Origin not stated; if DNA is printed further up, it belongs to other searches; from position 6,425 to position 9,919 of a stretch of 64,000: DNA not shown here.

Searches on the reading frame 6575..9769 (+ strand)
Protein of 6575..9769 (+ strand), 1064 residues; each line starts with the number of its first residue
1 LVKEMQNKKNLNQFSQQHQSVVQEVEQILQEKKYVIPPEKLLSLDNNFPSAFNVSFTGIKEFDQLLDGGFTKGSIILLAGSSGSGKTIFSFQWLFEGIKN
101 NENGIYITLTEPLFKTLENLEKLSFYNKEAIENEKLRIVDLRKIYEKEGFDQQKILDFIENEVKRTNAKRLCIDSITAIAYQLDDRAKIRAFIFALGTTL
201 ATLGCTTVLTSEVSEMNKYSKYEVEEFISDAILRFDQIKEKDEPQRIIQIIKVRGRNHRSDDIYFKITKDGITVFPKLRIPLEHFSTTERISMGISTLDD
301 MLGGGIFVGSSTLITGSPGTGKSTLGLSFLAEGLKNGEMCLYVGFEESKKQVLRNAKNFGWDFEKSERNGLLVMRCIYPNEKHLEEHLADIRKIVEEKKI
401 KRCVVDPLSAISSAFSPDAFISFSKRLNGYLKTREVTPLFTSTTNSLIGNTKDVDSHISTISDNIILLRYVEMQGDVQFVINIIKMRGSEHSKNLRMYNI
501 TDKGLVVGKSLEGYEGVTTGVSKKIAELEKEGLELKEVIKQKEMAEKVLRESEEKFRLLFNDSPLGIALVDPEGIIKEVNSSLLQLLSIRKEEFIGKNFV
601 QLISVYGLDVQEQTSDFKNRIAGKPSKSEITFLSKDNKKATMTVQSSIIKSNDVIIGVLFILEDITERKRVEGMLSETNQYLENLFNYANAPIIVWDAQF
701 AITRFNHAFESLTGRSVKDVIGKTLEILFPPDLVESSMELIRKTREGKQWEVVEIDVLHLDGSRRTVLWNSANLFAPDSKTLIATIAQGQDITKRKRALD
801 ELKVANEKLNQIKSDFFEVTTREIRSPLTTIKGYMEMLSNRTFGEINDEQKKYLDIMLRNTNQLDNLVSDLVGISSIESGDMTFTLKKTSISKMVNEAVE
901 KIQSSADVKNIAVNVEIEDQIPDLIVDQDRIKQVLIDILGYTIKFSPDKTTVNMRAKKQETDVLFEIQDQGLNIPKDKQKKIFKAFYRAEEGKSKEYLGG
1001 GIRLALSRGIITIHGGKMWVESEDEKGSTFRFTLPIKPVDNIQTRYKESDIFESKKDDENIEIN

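Call 18: search_protein_families(library=ncbifam, proteins=[window:6575-9769:+], max_evalue=0.00001)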
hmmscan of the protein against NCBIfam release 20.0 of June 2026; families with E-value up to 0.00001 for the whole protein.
window:6575-9769:+ (1064 aa): 90 families (the best 25 are shown)
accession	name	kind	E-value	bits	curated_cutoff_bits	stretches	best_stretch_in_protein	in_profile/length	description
NF006799.0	PRK09302.1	equivalog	1.7e-130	436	408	1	55-540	13-506/515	circadian clock protein KaiC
TIGR02655.1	circ_KaiC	equivalog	4.7e-106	355.3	546.25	1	57-527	5-481/484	circadian clock protein KaiC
TIGR03880.1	KaiC_arch_3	hypoth_equivalog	4.3e-76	255.4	249.45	2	294-507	1-217/224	KaiC domain-containing protein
NF046044.1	PnpS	equivalog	4.2e-62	210.4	400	2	677-1035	52-390/390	two-component system histidine kinase PnpS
NF008468.0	PRK11360.1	equivalog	1.4e-57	195.5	646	2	675-1041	263-613/616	two-component system sensor histidine kinase AtoS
TIGR03877.1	thermo_KaiC_1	hypoth_equivalog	9.9e-57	192.2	307.25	2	57-276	6-234/238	KaiC domain-containing protein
NF047874.1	MASE3_PAS_HK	subfamily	6.2e-55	187.2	560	2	672-1062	257-650/655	MASE3 domain-containing sensor histidine kinase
NF033092.0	HK_WalK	equivalog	1e-54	186.2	725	1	806-1036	365-594/594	cell wall metabolism sensor histidine kinase WalK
TIGR03881.1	KaiC_arch_4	hypoth_equivalog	1.1e-54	185.6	247.8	2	289-507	1-228/231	KaiC domain-containing protein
TIGR02966.1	phoR_proteo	equivalog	7.9e-51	173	334.2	1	680-1034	6-333/333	phosphate regulon sensor histidine kinase PhoR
TIGR02956.1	TMAO_torS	equivalog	3.7e-47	161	676.5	1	803-1044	454-690/967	TMAO reductase system sensor histidine kinase/response regulator TorS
NF008302.0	PRK11091.1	equivalog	3.8e-45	154.3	838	1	664-1049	139-518/779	aerobic respiration two-component sensor histidine kinase ArcB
NF041947.1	LuxQ_Vibrio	equivalog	1.8e-44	151.8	1200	1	675-1050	344-710/843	quorum-sensing autoinducer 2 sensor kinase/phosphatase LuxQ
NF038297.2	hybrid_HK_HrmK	equivalog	2.3e-44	152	725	1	740-1060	156-481/607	hybrid histidine kinase/response regulator HrmK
NF011874.0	PRK15347.1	equivalog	3.5e-43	147.8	852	1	791-1040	376-618/921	two component system sensor kinase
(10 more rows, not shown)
